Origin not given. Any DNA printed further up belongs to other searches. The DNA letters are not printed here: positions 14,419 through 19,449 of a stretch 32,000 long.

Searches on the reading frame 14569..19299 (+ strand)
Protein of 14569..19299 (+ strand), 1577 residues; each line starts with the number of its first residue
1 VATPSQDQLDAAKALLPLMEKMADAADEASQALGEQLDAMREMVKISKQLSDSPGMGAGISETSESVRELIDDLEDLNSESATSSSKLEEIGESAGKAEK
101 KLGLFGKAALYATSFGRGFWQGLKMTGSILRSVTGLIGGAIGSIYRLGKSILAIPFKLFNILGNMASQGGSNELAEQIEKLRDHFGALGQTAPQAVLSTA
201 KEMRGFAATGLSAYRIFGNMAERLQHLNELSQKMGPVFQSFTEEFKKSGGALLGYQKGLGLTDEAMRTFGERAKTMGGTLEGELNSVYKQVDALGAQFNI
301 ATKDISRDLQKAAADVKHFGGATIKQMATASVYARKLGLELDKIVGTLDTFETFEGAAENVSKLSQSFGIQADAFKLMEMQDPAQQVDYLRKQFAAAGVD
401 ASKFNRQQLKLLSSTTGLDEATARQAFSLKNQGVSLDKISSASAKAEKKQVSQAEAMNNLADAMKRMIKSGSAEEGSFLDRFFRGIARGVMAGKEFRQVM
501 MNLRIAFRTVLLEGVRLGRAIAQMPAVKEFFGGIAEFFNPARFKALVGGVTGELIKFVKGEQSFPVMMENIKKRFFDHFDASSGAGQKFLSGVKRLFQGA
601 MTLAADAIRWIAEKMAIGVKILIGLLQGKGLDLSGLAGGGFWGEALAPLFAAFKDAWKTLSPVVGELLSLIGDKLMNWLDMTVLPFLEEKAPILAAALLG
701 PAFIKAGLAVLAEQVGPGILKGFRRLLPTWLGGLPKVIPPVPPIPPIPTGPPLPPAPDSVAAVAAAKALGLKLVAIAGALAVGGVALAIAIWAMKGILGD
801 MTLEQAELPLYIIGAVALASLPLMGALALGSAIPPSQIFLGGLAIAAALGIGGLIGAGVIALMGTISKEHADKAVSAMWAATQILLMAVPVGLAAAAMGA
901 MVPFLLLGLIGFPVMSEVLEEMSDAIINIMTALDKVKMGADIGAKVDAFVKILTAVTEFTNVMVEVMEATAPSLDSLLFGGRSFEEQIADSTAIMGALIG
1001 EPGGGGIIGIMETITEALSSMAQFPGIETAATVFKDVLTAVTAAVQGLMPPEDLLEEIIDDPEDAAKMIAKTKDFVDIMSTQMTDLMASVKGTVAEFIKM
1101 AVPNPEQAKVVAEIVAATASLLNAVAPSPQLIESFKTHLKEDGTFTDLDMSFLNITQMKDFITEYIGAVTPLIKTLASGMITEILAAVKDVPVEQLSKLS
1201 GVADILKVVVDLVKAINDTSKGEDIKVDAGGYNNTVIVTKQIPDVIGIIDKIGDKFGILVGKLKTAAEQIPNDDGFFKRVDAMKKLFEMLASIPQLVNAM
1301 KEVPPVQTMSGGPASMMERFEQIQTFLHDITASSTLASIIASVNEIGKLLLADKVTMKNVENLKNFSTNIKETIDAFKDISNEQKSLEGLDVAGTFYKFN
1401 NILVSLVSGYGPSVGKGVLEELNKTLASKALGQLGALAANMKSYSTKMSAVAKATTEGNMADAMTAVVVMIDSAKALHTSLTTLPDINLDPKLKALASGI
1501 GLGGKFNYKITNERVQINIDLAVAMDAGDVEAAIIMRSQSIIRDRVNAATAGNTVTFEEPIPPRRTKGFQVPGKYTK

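Call 31: search_protein_families(library=pfam, proteins=[window:14569-19299:+], max_evalue=0.01)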
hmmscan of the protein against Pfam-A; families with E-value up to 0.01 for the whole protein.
window:14569-19299:+ (1577 aa): 0 families

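Call 70: search_protein_families(library=phrogs, proteins=[window:14569-19299:+], max_evalue=0.001)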
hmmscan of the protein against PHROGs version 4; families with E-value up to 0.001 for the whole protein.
window:14569-19299:+ (1577 aa): 0 families

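Call 98: search_protein_families(library=ncbifam, proteins=[window:14569-19299:+], max_evalue=1)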
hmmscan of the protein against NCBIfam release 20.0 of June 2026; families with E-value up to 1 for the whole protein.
window:14569-19299:+ (1577 aa): 4 families
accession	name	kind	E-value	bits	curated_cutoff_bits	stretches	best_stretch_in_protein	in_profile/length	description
NF043058.1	T4SS_LegC2C7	subfamily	0.0064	15.5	350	1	382-469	147-234/348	LegC2/C7 family Dot/Icm T4SS effector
NF033917.0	antiphage_ZorA_4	subfamily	0.028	13.3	500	1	1341-1386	214-260/413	anti-phage ZorAB system protein ZorA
NF038291.1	rep_pAB02_ORF2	subfamily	0.073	13.4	85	0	3-107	63-169/172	plasmid replication DNA-binding protein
NF047515.1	SpiroCoCo_C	equivalog_domain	0.51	9.4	125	0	19-102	147-227/313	SpiroCoCo family coiled-coil protein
